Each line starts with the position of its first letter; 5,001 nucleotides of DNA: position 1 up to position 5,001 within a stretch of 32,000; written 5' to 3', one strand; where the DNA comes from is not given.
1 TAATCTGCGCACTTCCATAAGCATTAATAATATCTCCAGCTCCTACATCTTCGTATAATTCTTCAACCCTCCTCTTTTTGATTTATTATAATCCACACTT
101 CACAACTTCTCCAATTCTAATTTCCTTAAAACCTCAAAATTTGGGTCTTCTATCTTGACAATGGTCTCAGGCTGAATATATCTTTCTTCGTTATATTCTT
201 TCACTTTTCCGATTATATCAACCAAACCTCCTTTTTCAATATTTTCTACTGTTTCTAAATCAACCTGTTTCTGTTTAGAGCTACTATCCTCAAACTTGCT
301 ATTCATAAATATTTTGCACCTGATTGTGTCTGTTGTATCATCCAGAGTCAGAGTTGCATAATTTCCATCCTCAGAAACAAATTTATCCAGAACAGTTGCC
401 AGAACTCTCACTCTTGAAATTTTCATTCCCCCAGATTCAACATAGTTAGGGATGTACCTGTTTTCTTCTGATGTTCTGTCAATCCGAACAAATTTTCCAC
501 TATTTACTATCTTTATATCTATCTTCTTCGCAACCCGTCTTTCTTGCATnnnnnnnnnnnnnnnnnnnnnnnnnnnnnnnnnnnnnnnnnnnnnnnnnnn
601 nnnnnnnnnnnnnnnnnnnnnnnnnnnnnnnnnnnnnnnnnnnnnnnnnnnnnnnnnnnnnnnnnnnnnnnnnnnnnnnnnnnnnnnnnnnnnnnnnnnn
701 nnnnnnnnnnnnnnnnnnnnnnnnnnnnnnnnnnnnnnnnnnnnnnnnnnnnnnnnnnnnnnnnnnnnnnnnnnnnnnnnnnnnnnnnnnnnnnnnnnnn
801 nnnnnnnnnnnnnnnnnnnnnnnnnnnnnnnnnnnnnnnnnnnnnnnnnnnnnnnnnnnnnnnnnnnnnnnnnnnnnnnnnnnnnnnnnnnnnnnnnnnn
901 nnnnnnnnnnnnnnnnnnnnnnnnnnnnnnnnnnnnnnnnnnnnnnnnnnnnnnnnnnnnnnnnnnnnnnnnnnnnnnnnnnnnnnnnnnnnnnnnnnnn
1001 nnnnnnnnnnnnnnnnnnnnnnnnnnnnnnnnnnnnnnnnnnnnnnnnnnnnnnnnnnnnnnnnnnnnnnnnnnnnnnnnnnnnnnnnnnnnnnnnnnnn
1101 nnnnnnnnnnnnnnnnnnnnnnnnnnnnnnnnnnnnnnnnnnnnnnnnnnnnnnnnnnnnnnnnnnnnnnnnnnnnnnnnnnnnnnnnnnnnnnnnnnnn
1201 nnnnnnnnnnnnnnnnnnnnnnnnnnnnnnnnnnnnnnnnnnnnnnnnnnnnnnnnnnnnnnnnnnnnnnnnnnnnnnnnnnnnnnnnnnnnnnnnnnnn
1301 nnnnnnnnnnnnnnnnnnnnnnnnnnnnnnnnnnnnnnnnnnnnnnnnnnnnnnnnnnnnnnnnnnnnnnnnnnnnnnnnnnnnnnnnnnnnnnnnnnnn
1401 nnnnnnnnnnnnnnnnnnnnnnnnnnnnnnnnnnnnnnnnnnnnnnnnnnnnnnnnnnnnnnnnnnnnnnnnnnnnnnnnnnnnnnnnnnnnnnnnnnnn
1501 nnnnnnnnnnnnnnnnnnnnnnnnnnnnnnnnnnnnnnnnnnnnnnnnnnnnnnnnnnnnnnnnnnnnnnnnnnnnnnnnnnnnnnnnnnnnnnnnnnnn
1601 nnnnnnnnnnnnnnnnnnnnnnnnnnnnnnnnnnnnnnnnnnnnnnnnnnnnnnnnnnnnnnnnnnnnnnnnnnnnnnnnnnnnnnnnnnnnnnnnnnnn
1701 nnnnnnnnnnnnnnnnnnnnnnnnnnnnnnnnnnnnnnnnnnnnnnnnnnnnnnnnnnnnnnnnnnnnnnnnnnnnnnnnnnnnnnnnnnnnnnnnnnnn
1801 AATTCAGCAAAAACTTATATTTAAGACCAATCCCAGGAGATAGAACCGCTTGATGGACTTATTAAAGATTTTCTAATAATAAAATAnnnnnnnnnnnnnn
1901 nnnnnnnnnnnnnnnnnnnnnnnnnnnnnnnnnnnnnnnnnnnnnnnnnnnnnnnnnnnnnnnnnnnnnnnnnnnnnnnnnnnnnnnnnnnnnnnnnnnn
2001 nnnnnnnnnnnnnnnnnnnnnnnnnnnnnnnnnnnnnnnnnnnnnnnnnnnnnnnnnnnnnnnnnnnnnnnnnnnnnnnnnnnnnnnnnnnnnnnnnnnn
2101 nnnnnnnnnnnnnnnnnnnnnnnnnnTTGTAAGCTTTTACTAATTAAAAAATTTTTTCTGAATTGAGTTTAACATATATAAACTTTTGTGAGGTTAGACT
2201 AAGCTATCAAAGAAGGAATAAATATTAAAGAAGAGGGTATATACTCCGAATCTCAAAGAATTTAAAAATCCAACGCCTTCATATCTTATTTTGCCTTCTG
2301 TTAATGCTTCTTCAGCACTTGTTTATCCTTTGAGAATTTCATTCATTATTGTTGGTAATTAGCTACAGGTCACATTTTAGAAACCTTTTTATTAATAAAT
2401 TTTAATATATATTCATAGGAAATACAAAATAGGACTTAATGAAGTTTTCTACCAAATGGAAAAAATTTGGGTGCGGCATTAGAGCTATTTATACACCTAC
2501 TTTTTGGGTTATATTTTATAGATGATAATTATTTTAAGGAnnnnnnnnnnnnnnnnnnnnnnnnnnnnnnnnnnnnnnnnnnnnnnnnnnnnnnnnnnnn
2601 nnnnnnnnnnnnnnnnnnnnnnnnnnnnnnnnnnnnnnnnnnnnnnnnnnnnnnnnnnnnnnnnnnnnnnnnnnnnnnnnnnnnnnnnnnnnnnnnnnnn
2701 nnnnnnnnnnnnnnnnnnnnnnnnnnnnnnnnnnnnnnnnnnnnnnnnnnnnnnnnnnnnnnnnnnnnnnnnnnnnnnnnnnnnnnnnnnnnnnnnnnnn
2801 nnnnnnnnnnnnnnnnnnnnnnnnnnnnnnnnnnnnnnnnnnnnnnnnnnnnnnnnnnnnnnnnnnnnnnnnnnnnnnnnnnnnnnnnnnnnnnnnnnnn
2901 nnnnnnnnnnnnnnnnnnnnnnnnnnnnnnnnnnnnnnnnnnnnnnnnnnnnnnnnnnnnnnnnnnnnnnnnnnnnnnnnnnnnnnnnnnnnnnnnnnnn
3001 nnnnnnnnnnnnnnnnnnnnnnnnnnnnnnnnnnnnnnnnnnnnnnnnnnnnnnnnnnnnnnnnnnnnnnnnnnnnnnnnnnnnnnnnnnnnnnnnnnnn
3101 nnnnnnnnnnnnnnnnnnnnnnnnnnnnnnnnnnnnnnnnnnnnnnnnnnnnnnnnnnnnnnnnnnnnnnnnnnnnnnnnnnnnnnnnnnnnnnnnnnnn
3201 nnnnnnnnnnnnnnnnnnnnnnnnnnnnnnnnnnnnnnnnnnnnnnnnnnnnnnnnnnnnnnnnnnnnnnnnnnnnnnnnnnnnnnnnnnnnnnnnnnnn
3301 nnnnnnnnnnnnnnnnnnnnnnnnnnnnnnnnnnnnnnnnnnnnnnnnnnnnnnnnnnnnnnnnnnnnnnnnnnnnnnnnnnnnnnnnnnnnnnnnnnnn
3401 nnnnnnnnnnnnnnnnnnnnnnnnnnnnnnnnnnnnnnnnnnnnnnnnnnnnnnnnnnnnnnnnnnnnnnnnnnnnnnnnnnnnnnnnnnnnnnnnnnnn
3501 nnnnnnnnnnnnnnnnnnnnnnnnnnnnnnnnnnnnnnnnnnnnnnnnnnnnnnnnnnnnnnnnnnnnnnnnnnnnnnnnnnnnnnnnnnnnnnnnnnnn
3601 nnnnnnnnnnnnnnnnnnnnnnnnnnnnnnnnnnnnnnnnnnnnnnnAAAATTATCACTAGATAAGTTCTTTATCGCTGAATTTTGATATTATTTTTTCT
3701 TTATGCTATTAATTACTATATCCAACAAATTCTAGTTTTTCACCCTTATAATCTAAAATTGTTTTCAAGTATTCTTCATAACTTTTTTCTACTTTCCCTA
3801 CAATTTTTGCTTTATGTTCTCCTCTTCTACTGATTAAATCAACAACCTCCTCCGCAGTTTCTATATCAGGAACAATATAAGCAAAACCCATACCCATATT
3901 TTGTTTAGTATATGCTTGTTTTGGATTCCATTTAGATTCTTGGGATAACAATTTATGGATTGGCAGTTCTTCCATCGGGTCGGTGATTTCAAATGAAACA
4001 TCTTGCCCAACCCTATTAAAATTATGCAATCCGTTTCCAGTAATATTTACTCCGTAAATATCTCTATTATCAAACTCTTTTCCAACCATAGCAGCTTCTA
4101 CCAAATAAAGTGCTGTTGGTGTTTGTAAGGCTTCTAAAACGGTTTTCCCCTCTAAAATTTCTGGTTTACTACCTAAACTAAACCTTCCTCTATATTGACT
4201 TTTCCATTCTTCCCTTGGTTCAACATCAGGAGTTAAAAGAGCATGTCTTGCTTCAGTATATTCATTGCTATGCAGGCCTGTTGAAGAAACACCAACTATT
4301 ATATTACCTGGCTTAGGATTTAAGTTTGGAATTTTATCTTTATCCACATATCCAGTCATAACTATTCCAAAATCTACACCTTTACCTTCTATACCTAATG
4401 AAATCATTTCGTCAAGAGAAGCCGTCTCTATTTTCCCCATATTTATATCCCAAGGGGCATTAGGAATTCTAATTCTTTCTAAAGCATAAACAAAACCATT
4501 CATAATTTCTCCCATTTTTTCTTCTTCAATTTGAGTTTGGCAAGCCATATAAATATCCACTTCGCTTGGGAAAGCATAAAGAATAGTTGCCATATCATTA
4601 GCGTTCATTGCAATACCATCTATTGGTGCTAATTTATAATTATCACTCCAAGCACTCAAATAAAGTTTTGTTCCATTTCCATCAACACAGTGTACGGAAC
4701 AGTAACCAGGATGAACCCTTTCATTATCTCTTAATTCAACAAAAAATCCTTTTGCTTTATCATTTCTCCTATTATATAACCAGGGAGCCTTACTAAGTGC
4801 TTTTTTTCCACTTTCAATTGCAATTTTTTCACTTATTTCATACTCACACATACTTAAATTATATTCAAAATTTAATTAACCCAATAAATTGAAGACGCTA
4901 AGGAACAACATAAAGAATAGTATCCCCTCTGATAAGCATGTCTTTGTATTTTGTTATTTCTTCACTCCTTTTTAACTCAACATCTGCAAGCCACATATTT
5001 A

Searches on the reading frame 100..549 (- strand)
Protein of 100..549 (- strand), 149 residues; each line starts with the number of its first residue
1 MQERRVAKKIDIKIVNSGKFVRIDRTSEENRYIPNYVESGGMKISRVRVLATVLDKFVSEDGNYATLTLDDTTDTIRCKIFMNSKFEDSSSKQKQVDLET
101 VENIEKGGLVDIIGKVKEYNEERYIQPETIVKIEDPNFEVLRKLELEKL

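Call 62: search_protein_families(library=pfam, proteins=[window:100-549:-], max_evalue=0.00001)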
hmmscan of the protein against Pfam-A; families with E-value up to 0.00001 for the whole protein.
window:100-549:- (149 aa): 1 family
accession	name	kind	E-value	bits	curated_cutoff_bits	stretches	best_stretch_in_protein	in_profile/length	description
PF01336.31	tRNA_anti-codon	-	1.5e-06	28.5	27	1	48-130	2-72/75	OB-fold nucleic acid binding domain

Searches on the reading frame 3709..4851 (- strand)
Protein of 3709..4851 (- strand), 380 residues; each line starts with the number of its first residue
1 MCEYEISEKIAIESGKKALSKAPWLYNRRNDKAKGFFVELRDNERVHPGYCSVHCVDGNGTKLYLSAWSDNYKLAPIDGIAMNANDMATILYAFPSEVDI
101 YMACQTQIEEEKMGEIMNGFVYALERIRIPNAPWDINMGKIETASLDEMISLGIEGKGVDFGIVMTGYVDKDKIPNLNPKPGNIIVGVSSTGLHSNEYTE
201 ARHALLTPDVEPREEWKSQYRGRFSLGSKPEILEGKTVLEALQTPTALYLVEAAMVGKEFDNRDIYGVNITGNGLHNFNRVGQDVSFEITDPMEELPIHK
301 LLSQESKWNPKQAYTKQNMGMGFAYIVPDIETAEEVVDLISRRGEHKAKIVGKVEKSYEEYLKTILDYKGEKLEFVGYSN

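Call 62: search_protein_families(library=pfam, proteins=[window:3709-4851:-], max_evalue=0.00001)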
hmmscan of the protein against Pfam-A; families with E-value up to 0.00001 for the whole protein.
window:3709-4851:- (380 aa): 1 family
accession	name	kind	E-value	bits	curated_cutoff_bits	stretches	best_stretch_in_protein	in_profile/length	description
PF02769.27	AIRS_C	-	2.7e-08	34.6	23.1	1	180-360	1-151/156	AIR synthase related protein, C-terminal domain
